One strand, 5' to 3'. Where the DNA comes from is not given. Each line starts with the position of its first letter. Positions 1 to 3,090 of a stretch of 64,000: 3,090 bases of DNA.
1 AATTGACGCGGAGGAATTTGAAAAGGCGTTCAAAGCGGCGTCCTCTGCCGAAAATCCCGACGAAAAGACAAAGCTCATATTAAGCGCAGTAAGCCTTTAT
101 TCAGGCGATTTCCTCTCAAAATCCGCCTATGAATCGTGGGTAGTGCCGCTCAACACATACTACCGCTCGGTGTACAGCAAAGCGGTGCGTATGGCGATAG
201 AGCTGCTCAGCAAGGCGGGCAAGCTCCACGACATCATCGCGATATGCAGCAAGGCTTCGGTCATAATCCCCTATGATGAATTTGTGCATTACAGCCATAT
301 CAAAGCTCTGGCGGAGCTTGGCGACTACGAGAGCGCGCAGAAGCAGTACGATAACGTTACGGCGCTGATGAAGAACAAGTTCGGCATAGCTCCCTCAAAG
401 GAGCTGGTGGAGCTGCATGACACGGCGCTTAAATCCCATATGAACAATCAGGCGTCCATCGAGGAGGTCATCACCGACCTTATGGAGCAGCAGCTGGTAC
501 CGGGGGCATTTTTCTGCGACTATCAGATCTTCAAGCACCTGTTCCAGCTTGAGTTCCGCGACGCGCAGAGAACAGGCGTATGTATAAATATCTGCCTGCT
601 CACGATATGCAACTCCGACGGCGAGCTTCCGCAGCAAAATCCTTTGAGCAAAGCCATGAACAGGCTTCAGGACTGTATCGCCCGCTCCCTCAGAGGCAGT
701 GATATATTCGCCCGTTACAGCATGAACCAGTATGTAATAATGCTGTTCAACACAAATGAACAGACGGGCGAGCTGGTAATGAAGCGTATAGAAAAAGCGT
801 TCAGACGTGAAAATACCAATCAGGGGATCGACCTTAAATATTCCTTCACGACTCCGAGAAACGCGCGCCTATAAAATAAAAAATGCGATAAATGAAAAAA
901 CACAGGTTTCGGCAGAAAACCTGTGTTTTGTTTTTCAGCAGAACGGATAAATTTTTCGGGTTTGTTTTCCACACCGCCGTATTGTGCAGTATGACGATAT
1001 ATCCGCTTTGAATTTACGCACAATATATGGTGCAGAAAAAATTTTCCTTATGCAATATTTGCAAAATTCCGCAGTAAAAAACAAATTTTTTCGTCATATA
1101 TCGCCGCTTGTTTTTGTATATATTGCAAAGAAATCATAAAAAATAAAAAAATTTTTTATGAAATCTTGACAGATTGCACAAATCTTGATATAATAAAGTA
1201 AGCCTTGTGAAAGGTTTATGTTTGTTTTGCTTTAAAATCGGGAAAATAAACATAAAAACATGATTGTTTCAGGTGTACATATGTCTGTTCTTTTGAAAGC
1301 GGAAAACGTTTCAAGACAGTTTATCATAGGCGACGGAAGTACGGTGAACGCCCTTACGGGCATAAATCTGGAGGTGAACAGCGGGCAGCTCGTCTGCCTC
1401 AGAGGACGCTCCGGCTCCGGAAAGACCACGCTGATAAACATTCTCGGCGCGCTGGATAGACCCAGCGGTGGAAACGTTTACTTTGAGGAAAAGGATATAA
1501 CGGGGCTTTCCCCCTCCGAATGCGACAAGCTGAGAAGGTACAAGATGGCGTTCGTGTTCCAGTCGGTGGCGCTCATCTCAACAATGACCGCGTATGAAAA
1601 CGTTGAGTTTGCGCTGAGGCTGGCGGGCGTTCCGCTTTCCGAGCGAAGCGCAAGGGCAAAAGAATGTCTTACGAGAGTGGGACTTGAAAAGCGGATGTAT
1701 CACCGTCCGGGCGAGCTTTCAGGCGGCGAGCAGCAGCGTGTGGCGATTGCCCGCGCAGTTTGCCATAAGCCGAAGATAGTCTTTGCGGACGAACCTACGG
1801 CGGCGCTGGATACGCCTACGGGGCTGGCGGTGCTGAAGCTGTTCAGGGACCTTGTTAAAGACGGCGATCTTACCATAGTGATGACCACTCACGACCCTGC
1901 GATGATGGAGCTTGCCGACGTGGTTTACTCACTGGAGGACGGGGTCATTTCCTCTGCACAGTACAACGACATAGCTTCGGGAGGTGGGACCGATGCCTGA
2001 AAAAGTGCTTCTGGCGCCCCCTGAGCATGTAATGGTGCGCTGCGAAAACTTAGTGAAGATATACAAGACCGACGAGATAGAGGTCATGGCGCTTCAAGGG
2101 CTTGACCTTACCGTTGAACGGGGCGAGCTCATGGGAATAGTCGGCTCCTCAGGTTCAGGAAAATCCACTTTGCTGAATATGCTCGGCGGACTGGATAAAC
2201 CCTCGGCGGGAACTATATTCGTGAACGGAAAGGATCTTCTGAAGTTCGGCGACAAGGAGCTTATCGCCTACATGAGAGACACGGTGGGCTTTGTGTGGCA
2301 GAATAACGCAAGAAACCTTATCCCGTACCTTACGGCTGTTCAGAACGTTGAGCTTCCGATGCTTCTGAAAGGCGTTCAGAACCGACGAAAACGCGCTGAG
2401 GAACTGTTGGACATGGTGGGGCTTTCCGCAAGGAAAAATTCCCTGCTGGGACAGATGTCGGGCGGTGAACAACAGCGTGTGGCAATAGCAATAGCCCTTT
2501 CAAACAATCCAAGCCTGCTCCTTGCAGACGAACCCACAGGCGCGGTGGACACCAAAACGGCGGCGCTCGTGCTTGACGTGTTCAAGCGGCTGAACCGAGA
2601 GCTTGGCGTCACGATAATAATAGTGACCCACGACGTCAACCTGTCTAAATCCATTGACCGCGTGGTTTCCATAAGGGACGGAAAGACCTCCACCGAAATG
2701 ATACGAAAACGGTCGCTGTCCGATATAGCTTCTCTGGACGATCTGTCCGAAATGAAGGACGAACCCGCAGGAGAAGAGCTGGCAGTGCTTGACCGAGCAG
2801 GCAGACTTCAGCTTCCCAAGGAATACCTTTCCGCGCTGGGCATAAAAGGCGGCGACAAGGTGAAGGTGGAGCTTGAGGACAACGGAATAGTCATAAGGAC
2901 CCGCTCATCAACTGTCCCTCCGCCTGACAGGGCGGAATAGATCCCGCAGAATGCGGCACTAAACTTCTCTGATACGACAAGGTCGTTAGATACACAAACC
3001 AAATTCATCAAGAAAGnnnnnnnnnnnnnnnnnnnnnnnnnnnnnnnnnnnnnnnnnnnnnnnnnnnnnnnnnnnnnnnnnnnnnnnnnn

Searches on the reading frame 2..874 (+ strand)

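Call 63: search_protein_families(library=pfam, proteins=[window:2-874:+], max_evalue=0.0001)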
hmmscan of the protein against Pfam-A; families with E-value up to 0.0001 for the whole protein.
window:2-874:+ (290 aa): 1 family
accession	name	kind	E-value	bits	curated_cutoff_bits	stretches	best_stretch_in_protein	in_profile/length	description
PF03704.23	BTAD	-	1.3e-15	58.5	22.1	1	2-141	2-144/146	Bacterial transcriptional activator domain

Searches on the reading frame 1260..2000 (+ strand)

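Call 63: search_protein_families(library=pfam, proteins=[window:1260-2000:+], max_evalue=0.0001)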
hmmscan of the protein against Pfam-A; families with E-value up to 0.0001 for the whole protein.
window:1260-2000:+ (246 aa): 2 families
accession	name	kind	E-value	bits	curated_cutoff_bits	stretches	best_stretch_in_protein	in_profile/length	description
PF00005.33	ABC_tran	-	4.9e-33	115.1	25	1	32-181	1-137/137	ABC transporter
PF13304.12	AAA_21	-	2.2e-06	28.4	27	0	162-216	250-303/304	AAA domain, putative AbiEii toxin, Type IV TA system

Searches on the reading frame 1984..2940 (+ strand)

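Call 63: search_protein_families(library=pfam, proteins=[window:1984-2940:+], max_evalue=0.0001)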
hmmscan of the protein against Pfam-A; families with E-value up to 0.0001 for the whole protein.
window:1984-2940:+ (318 aa): 4 families
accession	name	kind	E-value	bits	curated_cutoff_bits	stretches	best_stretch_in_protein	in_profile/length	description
PF00005.33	ABC_tran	-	3.6e-34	118.7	25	1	37-185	1-136/137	ABC transporter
PF13304.12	AAA_21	-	2e-08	35.1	27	0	129-220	191-302/304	AAA domain, putative AbiEii toxin, Type IV TA system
PF04014.23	MazE_antitoxin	-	1.7e-07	31.5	24.7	1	271-308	6-44/48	Antidote-toxin recognition MazE, bacterial antitoxin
PF02463.25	SMC_N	-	3.2e-06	27.2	40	1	49-232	26-213/220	RecF/RecN/SMC N terminal domain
